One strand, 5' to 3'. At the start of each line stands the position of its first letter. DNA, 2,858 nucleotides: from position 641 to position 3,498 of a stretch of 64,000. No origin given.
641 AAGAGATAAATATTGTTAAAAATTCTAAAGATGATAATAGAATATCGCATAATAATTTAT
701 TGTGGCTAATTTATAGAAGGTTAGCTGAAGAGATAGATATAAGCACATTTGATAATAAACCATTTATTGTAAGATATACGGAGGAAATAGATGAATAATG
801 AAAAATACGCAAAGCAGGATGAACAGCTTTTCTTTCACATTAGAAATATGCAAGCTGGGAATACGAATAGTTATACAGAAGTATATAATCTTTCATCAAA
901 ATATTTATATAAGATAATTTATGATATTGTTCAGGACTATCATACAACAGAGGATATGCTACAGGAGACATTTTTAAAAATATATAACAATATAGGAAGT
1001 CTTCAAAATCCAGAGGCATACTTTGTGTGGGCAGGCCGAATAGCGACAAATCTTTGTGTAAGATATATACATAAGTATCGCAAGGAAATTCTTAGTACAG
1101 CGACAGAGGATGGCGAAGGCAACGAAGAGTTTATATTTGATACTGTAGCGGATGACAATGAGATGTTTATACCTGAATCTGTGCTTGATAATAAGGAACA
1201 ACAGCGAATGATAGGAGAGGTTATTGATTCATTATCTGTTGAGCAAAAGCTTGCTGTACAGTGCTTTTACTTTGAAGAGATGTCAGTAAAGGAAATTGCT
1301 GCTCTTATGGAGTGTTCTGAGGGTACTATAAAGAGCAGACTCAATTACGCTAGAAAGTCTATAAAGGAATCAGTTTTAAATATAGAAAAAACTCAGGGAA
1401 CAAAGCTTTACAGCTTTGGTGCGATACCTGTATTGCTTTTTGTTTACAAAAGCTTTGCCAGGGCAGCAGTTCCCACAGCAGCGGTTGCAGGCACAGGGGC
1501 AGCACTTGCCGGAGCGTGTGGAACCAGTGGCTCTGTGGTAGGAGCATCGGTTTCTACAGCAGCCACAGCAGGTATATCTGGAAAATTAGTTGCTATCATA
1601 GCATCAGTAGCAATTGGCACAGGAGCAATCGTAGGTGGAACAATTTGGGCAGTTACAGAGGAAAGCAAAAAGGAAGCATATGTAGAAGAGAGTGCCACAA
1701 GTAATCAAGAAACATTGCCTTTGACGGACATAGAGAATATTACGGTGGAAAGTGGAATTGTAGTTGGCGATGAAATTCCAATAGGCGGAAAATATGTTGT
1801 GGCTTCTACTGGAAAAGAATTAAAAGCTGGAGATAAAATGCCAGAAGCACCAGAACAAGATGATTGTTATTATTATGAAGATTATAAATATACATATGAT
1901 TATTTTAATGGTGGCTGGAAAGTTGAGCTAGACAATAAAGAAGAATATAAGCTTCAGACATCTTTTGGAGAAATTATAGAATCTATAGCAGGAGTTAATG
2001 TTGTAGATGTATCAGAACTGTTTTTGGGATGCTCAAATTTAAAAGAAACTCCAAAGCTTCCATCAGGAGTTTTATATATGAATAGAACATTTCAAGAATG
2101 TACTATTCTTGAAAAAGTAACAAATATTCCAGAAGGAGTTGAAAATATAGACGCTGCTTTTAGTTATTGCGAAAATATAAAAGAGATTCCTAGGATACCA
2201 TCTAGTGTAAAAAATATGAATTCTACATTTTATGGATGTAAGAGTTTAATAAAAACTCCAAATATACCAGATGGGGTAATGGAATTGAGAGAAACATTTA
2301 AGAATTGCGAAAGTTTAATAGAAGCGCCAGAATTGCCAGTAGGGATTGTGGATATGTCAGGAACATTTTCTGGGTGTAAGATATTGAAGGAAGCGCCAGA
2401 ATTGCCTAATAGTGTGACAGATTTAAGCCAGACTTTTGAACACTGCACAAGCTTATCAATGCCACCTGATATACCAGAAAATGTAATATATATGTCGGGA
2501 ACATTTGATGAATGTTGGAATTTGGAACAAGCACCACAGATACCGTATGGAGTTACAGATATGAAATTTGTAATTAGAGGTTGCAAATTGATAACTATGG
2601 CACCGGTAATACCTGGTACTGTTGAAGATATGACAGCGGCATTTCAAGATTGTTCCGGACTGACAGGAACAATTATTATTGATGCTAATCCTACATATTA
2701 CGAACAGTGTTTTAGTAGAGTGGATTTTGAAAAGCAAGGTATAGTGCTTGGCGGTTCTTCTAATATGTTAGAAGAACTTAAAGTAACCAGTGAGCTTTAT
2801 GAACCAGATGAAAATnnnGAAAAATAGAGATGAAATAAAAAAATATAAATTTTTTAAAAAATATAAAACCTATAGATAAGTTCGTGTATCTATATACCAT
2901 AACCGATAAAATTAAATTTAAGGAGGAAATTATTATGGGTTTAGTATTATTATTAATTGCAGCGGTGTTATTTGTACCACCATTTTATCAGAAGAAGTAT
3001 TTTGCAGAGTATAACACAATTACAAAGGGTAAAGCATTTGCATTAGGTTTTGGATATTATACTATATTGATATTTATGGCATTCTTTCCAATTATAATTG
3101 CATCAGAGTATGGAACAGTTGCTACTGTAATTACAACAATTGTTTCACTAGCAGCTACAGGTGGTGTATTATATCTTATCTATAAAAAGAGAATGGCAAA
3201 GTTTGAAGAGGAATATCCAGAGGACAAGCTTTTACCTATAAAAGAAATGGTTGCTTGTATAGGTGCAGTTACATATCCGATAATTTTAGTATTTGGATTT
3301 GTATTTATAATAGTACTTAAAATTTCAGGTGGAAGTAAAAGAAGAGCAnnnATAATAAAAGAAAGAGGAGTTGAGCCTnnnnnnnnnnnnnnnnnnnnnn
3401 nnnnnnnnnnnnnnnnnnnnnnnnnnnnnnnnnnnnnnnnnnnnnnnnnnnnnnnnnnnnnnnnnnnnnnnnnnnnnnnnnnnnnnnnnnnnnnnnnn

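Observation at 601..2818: Membrane-tethered ECF sigma factor fused to a BspA-type LRR ectodomain, next to a divergent XRE regulator and a coupled small ORF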

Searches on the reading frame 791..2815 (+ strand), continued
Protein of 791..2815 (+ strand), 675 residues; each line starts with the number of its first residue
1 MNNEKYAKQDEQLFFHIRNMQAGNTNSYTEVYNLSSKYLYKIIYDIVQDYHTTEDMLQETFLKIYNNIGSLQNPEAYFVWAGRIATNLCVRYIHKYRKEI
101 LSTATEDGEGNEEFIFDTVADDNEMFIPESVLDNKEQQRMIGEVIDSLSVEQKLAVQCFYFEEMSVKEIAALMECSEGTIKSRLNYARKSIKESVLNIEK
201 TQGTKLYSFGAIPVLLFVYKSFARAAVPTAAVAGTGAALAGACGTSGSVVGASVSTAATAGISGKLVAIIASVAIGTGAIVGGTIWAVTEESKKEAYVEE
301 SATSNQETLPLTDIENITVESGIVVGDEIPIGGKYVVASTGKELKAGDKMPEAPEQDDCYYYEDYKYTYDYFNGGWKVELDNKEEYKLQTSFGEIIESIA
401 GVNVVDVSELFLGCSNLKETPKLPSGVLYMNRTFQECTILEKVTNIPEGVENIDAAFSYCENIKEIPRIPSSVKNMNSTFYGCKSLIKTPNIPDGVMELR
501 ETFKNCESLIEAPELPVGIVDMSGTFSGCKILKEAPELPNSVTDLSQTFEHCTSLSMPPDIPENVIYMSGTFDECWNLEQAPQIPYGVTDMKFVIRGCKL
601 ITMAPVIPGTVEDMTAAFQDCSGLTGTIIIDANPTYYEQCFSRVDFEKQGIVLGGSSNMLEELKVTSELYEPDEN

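Call 45: fold_search(model_id=the predicted structure, library=pdb)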
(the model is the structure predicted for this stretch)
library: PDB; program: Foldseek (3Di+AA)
matches with E <= 10: 461; with E <= 0.001: 38
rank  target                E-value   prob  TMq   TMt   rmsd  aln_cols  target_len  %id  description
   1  4fs7                  3.9e-09  1.00  0.30  0.49   7.9       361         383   23  Crystal structure of a leucine-rich repeat protein (BACOVA_04585) from Bacteroides ovatus ATCC 8483 at 1.19 A resolution (released 2012-09-19)
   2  5wuq_A                6.5e-07  1.00  0.16  0.58   8.5       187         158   19  Crystal structure of SigW in complex with its anti-sigma RsiW, a zinc binding form (released 2017-03-29)
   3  5wur_A                6.5e-07  1.00  0.15  0.58  11.2       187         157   21  Crystal structure of SigW in complex with its anti-sigma RsiW, an oxdized form (released 2017-03-29)
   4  6mlx_A                6.9e-07  1.00  0.23  0.64   4.0       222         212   24  Crystal structure of T. pallidum Leucine Rich Repeat protein (TpLRR) (released 2019-07-17)
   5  4gt6                  6.9e-07  1.00  0.19  0.30  11.5       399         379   19  Crystal structure of a leucine rich cell surface protein (FAEPRAA2165_01021) from Faecalibacterium prausnitzii A2-165 at (released 2012-09-26)
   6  5wuq_B                1.3e-06  1.00  0.16  0.59   8.4       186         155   20  Crystal structure of SigW in complex with its anti-sigma RsiW, a zinc binding form (released 2017-03-29)
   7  8z6g_B                2.0e-06  1.00  0.12  0.46  16.6       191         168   24  the AlgU-MucAcyto complex structure in Pseudomonas aeruginosa (released 2024-05-08)
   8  6mlx_C                2.1e-06  1.00  0.24  0.64   3.8       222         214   24  Crystal structure of T. pallidum Leucine Rich Repeat protein (TpLRR) (released 2019-07-17)
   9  8z6g_D                2.2e-06  1.00  0.12  0.46  17.3       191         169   22  the AlgU-MucAcyto complex structure in Pseudomonas aeruginosa (released 2024-05-08)
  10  1or7_A                3.0e-06  1.00  0.13  0.45  18.4       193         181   22  Crystal Structure of Escherichia coli sigmaE with the Cytoplasmic Domain of its Anti-sigma RseA (released 2003-04-15)
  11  9m9e_F                9.6e-06  1.00  0.11  0.39  22.6       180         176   20  Structural Basis of Pausing During Transcription Initiation in Mycobacterium tuberculosis (released 2026-01-14)
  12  6in7_B                1.1e-05  1.00  0.12  0.45  18.0       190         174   24  Crystal structure of AlgU in complex with MucA(cyto) (released 2019-07-24)
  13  4nqw_A                1.3e-05  1.00  0.16  0.58   7.0       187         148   16  Structure of Mycobacterium tuberculosis extracytoplasmic function sigma factor SigK in complex with the cytosolic doma (released 2014-01-22)
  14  6mlx_B                1.6e-05  1.00  0.23  0.65   4.0       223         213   25  Crystal structure of T. pallidum Leucine Rich Repeat protein (TpLRR) (released 2019-07-17)
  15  1or7_B                1.8e-05  1.00  0.12  0.48  16.4       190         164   21  Crystal Structure of Escherichia coli sigmaE with the Cytoplasmic Domain of its Anti-sigma RseA (released 2003-04-15)
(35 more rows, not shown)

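Call 71: find_encoding_contigs(protein=P0074, flank=10000, max_places=1)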
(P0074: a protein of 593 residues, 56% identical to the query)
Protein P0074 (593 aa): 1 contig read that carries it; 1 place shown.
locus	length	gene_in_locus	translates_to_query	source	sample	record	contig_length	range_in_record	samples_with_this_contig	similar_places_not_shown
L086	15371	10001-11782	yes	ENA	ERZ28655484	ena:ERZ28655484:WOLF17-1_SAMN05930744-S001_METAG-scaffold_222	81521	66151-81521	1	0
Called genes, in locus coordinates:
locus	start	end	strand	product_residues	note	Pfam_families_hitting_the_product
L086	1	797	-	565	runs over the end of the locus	-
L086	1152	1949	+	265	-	PF13672:PP2C_2, PF00481:PP2C (faint), PF07228:SpoIIE (faint)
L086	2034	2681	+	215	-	PF16697:Yop-YscD_cpl (weak), PF00498:FHA (weak)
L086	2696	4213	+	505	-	PF00092:VWA, PF13519:VWA_2, PF00498:FHA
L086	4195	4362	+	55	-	-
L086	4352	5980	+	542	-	PF00069:Pkinase, PF07714:PK_Tyr_Ser-Thr, PF01636:APH (faint), PF03109:ABC1, PF14531:Kinase-like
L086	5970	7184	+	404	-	PF00069:Pkinase, PF07714:PK_Tyr_Ser-Thr, PF00498:FHA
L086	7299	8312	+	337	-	PF06347:SH3_4 (faint), PF08239:SH3_3, PF01841:Transglut_core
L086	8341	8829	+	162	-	PF00498:FHA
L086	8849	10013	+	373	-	PF13643:DUF4145 (weak)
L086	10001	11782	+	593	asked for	PF04542:Sigma70_r2, PF02001:DUF134 (weak), PF04545:Sigma70_r4, PF08281:Sigma70_r4_2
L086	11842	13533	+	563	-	PF04542:Sigma70_r2, PF07638:Sigma70_ECF (faint), PF02001:DUF134 (weak), PF08281:Sigma70_r4_2, PF04545:Sigma70_r4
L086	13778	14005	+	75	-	-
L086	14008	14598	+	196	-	-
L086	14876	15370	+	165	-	?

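Call 80: list_cluster_members(proteins=[P0024, P0025, P0045, P0053, P0103, P0132])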
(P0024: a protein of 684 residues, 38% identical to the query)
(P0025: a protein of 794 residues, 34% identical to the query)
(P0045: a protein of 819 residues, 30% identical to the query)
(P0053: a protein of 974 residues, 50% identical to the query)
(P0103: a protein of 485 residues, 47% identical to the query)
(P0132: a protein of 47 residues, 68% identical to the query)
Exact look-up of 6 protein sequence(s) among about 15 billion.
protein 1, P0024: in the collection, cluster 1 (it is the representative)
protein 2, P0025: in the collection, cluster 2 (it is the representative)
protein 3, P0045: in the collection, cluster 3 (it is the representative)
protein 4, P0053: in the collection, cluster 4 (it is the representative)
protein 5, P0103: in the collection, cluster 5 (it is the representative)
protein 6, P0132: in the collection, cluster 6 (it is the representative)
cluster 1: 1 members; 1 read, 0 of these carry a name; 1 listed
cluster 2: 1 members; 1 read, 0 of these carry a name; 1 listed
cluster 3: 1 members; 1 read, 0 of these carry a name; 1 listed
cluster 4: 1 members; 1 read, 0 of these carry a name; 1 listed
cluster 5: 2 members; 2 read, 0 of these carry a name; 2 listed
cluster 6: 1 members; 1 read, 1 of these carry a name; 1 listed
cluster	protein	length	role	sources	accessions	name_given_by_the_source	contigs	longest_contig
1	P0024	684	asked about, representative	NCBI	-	-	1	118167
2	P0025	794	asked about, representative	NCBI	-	-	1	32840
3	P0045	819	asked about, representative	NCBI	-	-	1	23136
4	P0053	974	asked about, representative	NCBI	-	-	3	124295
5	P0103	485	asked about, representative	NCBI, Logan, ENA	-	-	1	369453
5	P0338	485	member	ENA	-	-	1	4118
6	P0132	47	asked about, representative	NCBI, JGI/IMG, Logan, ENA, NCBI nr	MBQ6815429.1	MAG: hypothetical protein IJP13_07825 [Lachnospiraceae bacterium] | hypothetical protein [Lachnospiraceae bacterium]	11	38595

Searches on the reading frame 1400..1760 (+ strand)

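Call 64: search_protein_families(library=pfam, proteins=[window:1400-1760:+], max_evalue=1)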
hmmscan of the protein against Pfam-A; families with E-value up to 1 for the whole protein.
window:1400-1760:+ (120 aa): 1 family
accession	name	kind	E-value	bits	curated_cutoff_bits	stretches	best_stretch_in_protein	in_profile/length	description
PF16661.11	Lactamase_B_6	-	0.025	14.4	27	1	69-106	133-170/193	Metallo-beta-lactamase superfamily domain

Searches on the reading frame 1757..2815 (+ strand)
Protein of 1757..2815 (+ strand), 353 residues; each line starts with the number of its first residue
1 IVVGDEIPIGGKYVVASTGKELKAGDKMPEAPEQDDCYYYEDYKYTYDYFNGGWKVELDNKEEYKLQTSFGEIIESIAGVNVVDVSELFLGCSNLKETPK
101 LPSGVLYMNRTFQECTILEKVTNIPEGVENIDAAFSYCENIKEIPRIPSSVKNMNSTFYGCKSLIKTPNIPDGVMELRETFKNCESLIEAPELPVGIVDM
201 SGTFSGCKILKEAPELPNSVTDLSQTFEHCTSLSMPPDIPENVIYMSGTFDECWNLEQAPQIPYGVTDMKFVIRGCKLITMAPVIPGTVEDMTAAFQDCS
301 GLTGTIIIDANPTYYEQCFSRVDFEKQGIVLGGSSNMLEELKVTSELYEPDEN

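Call 66: search_protein_representatives(protein=window:1757-2815:+)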
Query: 353 residues. Proteins with E-value up to 0.001 (for the whole library): 126886; up to 1e-10: 48933; up to 1e-30: 3996. The best 150 are listed.
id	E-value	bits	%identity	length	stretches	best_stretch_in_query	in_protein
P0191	2.1e-256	865.6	37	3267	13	110-305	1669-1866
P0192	1.8e-191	652.0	41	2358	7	83-308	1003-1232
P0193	6.2e-171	584.5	44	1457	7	124-312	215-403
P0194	1.7e-162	556.7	35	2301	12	121-310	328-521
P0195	8.5e-158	541.3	43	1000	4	91-318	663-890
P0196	5.7e-154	528.7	29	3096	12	112-312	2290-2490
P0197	2.7e-152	523.2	36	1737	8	141-298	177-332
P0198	4.1e-149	512.7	37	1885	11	92-234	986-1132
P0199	6.6e-146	502.2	42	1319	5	78-286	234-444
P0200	4.6e-145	499.4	37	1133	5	5-303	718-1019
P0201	5.0e-138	476.3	34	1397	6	128-334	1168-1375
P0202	8.2e-136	469.0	36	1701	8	92-320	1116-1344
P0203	2.1e-131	454.5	32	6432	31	88-304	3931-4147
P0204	5.6e-130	449.8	42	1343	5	122-305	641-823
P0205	1.9e-129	448.0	40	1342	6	81-269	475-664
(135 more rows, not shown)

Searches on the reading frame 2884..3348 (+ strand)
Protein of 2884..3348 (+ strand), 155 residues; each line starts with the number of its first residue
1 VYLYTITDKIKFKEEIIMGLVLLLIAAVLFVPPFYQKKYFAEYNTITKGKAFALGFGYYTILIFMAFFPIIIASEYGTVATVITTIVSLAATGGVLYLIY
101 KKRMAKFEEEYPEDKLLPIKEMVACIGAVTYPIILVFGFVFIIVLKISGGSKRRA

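Call 3: search_protein_families(library=pfam, proteins=[window:2884-3348:+], max_evalue=0.1)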
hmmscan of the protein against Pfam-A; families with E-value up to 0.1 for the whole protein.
window:2884-3348:+ (155 aa): 2 families
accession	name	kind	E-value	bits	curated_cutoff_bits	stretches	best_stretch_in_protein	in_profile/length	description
PF06570.16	DUF1129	-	0.0091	16.1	29.1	1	61-144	90-172/207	Protein of unknown function (DUF1129)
PF07332.16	Phage_holin_3_6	-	0.021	15.3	28.4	1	52-120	42-109/116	Putative Actinobacterial Holin-X, holin superfamily III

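Call 4: search_protein_families(library=ncbifam, proteins=[window:2884-3348:+], max_evalue=0.1)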
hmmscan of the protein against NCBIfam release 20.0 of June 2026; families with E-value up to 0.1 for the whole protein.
window:2884-3348:+ (155 aa): 1 family
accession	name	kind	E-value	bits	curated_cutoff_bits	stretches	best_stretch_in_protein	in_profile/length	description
TIGR03025.1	EPS_sugtrans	subfamily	0.086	12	295.55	0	13-104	29-119/445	exopolysaccharide biosynthesis polyprenyl glycosylphosphotransferase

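Call 64: search_protein_families(library=pfam, proteins=[window:2935-3348:+], max_evalue=1)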
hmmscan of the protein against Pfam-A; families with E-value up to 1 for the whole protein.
window:2935-3348:+ (138 aa): 5 families
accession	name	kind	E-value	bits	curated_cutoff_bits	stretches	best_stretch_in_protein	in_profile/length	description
PF06570.16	DUF1129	-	0.0069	16.5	29.1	1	44-127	90-172/207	Protein of unknown function (DUF1129)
PF07332.16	Phage_holin_3_6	-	0.015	15.7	28.4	1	35-103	42-109/116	Putative Actinobacterial Holin-X, holin superfamily III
PF03208.24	PRA1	-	0.32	11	30.1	1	42-130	42-119/143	PRA1 family protein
PF10660.14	MitoNEET_N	-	0.39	11.2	23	1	63-90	34-61/64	Iron-containing outer mitochondrial membrane protein N-terminus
PF00746.26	Gram_pos_anchor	-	0.86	10.1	20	1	60-86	13-39/43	LPXTG cell wall anchor motif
